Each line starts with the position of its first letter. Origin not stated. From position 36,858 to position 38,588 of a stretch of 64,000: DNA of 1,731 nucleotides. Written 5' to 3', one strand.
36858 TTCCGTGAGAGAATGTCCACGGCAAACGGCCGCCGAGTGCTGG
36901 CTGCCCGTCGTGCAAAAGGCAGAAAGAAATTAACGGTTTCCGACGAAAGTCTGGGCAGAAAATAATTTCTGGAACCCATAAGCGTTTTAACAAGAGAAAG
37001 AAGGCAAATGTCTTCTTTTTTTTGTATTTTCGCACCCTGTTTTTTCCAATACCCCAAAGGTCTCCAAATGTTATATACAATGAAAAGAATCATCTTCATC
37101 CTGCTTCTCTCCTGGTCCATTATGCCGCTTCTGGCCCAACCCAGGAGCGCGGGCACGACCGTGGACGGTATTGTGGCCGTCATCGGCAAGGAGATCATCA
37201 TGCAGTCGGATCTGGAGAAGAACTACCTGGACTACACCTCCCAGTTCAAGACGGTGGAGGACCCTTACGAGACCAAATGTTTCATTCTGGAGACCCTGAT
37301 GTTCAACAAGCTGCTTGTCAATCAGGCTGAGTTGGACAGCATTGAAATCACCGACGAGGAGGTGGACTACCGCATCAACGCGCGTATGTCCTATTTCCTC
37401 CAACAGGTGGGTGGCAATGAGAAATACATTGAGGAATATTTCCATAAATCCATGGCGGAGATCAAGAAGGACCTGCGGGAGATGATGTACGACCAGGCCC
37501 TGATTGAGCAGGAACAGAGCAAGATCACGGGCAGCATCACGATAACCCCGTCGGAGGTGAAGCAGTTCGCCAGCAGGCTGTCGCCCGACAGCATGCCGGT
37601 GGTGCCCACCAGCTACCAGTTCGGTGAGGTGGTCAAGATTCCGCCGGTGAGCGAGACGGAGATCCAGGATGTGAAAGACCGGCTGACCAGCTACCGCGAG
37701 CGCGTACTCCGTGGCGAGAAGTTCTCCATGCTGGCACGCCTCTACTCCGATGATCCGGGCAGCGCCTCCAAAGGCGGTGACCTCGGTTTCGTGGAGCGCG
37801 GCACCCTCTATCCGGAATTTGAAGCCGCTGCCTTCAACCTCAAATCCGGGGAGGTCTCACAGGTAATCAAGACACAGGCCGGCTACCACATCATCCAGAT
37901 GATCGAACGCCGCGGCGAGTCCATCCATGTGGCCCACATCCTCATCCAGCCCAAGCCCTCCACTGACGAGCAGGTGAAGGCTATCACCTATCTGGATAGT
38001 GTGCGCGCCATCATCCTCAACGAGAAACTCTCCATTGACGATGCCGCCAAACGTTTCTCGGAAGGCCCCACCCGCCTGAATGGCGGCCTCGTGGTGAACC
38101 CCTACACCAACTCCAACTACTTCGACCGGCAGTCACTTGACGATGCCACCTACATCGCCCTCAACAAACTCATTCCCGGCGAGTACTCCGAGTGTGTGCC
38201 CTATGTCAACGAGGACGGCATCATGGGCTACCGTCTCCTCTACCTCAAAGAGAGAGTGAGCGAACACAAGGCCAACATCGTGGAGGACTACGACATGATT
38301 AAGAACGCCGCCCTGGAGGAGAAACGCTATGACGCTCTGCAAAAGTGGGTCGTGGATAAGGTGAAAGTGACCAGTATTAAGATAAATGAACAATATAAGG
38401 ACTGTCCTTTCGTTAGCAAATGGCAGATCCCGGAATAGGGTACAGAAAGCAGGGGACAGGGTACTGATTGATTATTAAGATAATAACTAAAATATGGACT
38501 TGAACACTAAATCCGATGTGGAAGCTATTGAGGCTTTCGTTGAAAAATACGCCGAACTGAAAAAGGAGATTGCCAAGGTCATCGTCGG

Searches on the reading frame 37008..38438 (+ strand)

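Call 89: search_protein_families(library=pfam, proteins=[window:37008-38438:+], max_evalue=0.0001)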
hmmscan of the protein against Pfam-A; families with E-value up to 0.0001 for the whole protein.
window:37008-38438:+ (476 aa): 5 families
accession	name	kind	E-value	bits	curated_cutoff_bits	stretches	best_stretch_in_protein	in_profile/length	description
PF00639.27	Rotamase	-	5.3e-34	117.5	21.7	2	210-299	5-96/97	PPIC-type PPIASE domain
PF13616.12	Rotamase_3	-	5.1e-28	98.4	22.5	1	215-301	30-115/116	PPIC-type PPIASE domain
PF13145.12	Rotamase_2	-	7.8e-10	40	27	1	230-302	39-109/121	PPIC-type PPIASE domain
PF13624.11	SurA_N_3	-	1.5e-06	28.5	27.2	1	29-133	13-125/162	SurA-like N-terminal domain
PF09312.16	SurA_N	-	2.7e-05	24.8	30.8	1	52-124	1-77/118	SurA N-terminal domain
